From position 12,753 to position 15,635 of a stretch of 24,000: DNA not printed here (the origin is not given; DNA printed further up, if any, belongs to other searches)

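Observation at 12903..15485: RloC/PrrC-like split ABC ATPase with a central CxxC zinc hook, directly beside the recombinase end of a mobile element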

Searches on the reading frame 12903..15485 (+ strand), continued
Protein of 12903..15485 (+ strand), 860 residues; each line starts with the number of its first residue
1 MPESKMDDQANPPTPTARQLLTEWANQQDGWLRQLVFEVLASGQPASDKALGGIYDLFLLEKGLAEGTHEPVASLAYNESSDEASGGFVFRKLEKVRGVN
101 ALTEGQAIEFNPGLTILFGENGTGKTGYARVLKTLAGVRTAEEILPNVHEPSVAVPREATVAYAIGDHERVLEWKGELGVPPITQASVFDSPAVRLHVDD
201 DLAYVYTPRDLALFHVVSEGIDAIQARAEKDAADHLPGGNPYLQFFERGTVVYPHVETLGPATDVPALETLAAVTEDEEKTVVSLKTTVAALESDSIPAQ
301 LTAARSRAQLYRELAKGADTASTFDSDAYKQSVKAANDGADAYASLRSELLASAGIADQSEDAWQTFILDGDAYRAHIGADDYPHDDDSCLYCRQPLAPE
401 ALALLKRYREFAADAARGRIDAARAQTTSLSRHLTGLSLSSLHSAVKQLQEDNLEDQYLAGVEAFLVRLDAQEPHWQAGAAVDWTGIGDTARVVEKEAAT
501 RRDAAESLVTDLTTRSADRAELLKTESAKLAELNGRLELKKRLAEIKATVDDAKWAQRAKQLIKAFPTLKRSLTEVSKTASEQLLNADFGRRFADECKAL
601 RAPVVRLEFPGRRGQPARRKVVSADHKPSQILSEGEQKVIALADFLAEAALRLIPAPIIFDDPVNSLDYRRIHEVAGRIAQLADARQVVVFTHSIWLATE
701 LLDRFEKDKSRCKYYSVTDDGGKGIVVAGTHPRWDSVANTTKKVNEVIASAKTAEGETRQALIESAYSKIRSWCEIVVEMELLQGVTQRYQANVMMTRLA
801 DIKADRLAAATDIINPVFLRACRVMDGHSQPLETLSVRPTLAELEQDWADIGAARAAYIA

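Call 64: find_encoding_contigs(protein=P0005, flank=10000, max_places=2)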
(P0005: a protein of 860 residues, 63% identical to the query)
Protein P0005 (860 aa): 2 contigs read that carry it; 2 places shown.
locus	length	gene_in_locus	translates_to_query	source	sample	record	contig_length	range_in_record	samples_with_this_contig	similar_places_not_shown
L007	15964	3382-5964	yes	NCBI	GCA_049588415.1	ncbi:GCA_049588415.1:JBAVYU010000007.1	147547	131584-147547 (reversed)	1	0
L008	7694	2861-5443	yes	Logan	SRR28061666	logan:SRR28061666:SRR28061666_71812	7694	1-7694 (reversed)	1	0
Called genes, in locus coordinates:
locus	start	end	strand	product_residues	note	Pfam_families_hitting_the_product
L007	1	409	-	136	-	?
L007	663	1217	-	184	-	-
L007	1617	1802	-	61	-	-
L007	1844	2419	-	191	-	-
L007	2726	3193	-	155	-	-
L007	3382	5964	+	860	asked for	PF02463:SMC_N (weak), PF13166:AAA_13, PF13304:AAA_21 (weak)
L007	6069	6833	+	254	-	-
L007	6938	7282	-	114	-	-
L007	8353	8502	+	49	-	-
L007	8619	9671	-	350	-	PF12229:PG_binding_4, PF03734:YkuD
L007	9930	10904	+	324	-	PF08240:ADH_N, PF00107:ADH_zinc_N, PF13602:ADH_zinc_N_2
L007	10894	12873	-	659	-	PF00753:Lactamase_B, PF12706:Lactamase_B_2 (weak), PF14863:Alkyl_sulf_dimr, PF14864:Alkyl_sulf_C, PF02036:SCP2 (weak)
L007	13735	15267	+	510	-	-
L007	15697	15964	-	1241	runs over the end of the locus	PF13620:CarboxypepD_reg (faint)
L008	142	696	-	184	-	-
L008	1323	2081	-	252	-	-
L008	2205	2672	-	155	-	-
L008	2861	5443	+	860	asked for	PF02463:SMC_N (weak), PF13166:AAA_13, PF13304:AAA_21 (weak)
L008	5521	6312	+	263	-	-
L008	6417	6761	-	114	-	-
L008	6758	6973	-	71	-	-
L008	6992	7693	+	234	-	?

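Call 70: find_related_loci(query=A1, collection=genome_contigs, flank=6000)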
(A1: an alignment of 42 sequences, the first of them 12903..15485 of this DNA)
Query A1 (860 aa) in genome_contigs; peptide patterns used: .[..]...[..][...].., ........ (x = any residue, [..] = any of these).
599 stretches matched a pattern (row limit reached: there are more); 53 encode a relative of the query (tblastn E <= 1e-3); 53 distinct loci.
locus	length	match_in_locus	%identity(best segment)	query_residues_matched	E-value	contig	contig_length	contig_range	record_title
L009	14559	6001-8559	42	1-859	0e+0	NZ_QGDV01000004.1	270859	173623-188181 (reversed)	Rathayibacter iranicus NCPPB 2253 = VKM Ac-1602 Ga0139025_104, whole genome shotgun sequence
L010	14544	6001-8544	43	10-860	0e+0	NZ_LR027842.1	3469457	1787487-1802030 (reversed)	[Pseudopropionibacterium] massiliense strain Marseille-P6184, whole genome shotgun sequence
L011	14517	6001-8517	44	18-860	0e+0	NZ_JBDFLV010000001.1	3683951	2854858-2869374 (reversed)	Microbacterium sp. 1P10UE contig_1, whole genome shotgun sequence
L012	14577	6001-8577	42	8-860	0e+0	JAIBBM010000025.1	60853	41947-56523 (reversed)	MAG: Leptospirales bacterium isolate SSF25 NODE_8777_length_60853_cov_84.978609, whole genome shotgun sequence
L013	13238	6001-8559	41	3-859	0e+0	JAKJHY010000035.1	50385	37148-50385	Mycobacterium sp. MBM sequence035, whole genome shotgun sequence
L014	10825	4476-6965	43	18-851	0e+0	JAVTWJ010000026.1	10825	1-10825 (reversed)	MAG: Propionibacteriaceae bacterium isolate labscale reactor_MAG11 NODE_2356_length_10825_cov_216.825720, whole genome s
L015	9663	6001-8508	41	14-851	0e+0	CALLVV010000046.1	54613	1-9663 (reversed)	MAG TPA_asm: uncultured Propionibacteriaceae bacterium isolate ERR589476_bin.23_CONCOCT_v1.1_MAG genome assembly, contig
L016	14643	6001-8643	41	2-859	0e+0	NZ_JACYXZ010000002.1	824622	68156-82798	Nocardioides donggukensis strain MJB4 contig2, whole genome shotgun sequence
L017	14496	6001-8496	41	18-851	0e+0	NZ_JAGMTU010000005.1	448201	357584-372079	Microbacterium sp. USTB-Y contig00005_len_448201_cov_33.4, whole genome shotgun sequence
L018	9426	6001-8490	42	18-851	0e+0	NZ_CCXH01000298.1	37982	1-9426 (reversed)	Actinomyces polynesiensis strain MS2, whole genome shotgun sequence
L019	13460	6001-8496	41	18-851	0e+0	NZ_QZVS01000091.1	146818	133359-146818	Cryobacterium melibiosiphilum strain Hh39 scaffold50, whole genome shotgun sequence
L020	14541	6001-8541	43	10-860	0e+0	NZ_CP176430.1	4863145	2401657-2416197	Mycobacterium sp. SMC-11 chromosome, complete genome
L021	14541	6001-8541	41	16-859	0e+0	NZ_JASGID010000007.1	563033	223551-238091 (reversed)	MAG: Micropruina sp. isolate 5N270 JMF-2111-06-0005.ont.bin.270_6, whole genome shotgun sequence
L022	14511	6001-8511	39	18-858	7e-174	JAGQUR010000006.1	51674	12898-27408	MAG: Solirubrobacterales bacterium isolate HKST-UBA64 2008_1597, whole genome shotgun sequence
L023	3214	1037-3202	41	20-736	6e-174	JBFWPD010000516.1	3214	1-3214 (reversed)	MAG: Vicinamibacterales bacterium isolate CA_2019_TPBF_151 NODE_114547_length_3214_cov_2.377065_TPBF, whole genome shotg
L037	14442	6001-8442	25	21-830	1e-71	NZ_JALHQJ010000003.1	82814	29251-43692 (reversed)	MAG: Nitrosomonas sp. isolate bin.83 c_000000001704, whole genome shotgun sequence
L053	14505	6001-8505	25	24-851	2e-59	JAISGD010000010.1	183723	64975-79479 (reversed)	MAG: Campylobacteraceae bacterium isolate Gx485_bin81 k119_3641987, whole genome shotgun sequence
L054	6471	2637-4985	23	89-859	1e-30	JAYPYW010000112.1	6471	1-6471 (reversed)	MAG: Flavobacteriales bacterium isolate 139586_S187_metabat_bins_sspec.tsv.080 NODE_10761_length_6471_cov_4.674719, whol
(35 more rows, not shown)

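Call 73: search_protein_families(library=pfam, proteins=[L053:5929-8550:+, L053:3650-5011:+, L053:2769-3647:+, L053:9393-10688:-, L053:11234-13066:-, L037:5968-8547:+, L037:718-3498:-, L037:3954-5144:-, L037:11390-12943:-, L037:10325-11149:-], max_evalue=0.0001)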
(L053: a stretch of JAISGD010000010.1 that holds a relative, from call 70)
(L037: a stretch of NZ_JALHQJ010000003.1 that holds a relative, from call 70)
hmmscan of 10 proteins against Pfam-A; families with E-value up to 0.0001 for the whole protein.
L053:5929-8550:+ (873 aa): 4 families
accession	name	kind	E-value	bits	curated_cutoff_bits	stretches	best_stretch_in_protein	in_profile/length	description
PF13166.12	AAA_13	-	2.9e-17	63.1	36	1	117-726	20-596/713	AAA domain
PF02463.25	SMC_N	-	2.1e-12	47.4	40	1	291-704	60-202/220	RecF/RecN/SMC N terminal domain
PF13476.12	AAA_23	-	6.8e-10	40.4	27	1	98-328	5-185/201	AAA domain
PF13304.12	AAA_21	-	1.8e-08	35.3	27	1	470-701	83-300/304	AAA domain, putative AbiEii toxin, Type IV TA system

L053:3650-5011:+ (453 aa): 9 families
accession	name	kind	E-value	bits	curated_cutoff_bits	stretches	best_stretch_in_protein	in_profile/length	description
PF06745.19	ATPase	-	9.5e-15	55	26.6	1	80-145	6-72/231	KaiC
PF13481.12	AAA_25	-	2.5e-11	44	27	1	66-224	6-194/195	AAA domain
PF18073.7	Zn_ribbon_LapB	-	1.2e-09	38.1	25.7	1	9-33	1-25/28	Rubredoxin metal binding domain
PF13541.12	ChlI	-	1.7e-08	34.8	27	1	353-429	42-119/121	Subunit ChlI of Mg-chelatase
PF03796.21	DnaB_C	-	2.2e-08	34.2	27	1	79-140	6-67/255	DnaB-like helicase C terminal domain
PF13479.12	AAA_24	-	1e-05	25.9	27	1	97-183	6-78/195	AAA domain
PF05362.19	Lon_C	-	2.3e-05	24.5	21.1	1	355-438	95-179/205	Lon protease (S16) C-terminal proteolytic domain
PF13401.12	AAA_22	-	2.4e-05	25.1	27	1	94-219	6-123/130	AAA domain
PF23455.1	DUF7129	-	9.2e-05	22.6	30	0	4-30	7-35/45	Domain of unknown function (DUF7129)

L053:2769-3647:+ (292 aa): 4 families
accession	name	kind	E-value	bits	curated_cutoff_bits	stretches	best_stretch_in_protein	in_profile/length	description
PF00448.28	SRP54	-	1.3e-74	250.6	22.7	1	85-284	2-195/196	SRP54-type protein, GTPase domain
PF13207.12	AAA_17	-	8.5e-06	26.5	27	1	90-190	1-94/136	AAA domain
PF13604.12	AAA_30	-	1.7e-05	25.1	27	1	85-129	19-63/191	AAA domain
PF00005.33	ABC_tran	-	9.6e-05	23.4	25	0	88-162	15-80/137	ABC transporter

L053:9393-10688:- (431 aa): 3 families
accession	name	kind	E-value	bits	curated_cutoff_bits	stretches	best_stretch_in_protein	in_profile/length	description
PF14535.12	AMP-binding_C_2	-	6.5e-31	106.9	25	1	334-430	1-96/96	AMP-binding enzyme C-terminal domain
PF00501.34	AMP-binding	-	1e-13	51.3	29.9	1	77-285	158-375/384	AMP-binding enzyme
PF04443.18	LuxE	-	1e-06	28.3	24.9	1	224-328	270-376/391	Acyl-protein synthetase, LuxE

L053:11234-13066:- (610 aa): 3 families
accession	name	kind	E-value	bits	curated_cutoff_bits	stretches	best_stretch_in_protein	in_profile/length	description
PF02775.26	TPP_enzyme_C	-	8.9e-20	71.5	21.9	1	395-517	1-138/151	Thiamine pyrophosphate enzyme, C-terminal TPP binding domain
PF01855.24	POR_N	-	3.2e-10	40.6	27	1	25-189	3-170/231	Pyruvate flavodoxin/ferredoxin oxidoreductase, thiamine diP-bdg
PF14697.11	Fer4_21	-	9e-06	26.2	35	1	554-607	1-57/59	4Fe-4S dicluster domain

L037:5968-8547:+ (859 aa): 4 families
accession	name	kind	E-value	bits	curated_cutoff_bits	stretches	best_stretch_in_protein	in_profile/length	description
PF13166.12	AAA_13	-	1.7e-16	60.5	36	1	107-827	20-688/713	AAA domain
PF13476.12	AAA_23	-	4.5e-09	37.7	27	1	87-338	4-199/201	AAA domain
PF02463.25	SMC_N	-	1.7e-07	31.4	40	0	87-119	7-40/220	RecF/RecN/SMC N terminal domain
PF13304.12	AAA_21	-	6.4e-06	26.9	27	0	542-694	166-303/304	AAA domain, putative AbiEii toxin, Type IV TA system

L037:718-3498:- (926 aa): 2 families
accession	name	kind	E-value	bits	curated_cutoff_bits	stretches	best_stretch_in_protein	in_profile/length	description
PF10412.15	TrwB_AAD_bind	-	2.3e-06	27.2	20.5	1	261-314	7-58/387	Type IV secretion-system coupling protein DNA-binding domain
PF01935.23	DUF87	-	5.6e-05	23.8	23.2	0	268-360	24-103/220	Helicase HerA, central domain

L037:3954-5144:- (396 aa): 4 families
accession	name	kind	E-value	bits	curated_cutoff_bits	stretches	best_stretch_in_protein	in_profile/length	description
PF10412.15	TrwB_AAD_bind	-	7.4e-10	38.7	20.5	0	248-338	215-310/387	Type IV secretion-system coupling protein DNA-binding domain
PF01935.23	DUF87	-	4.6e-08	33.9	23.2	1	30-242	24-203/220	Helicase HerA, central domain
PF02534.20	T4SS-DNA_transf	-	4.9e-06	26.1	20.1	0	23-106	38-118/468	Type IV secretory system Conjugative DNA transfer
PF13401.12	AAA_22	-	3e-05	24.8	27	0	30-56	6-32/130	AAA domain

L037:11390-12943:- (517 aa): 2 families
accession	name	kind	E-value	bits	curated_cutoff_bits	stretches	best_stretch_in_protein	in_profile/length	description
PF00239.26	Resolvase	-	2e-23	83.6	23.3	1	4-148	1-143/145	Resolvase, N terminal domain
PF07508.19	Recombinase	-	4.6e-13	49.7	21.1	1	173-260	3-101/102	Recombinase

L037:10325-11149:- (274 aa): 0 families
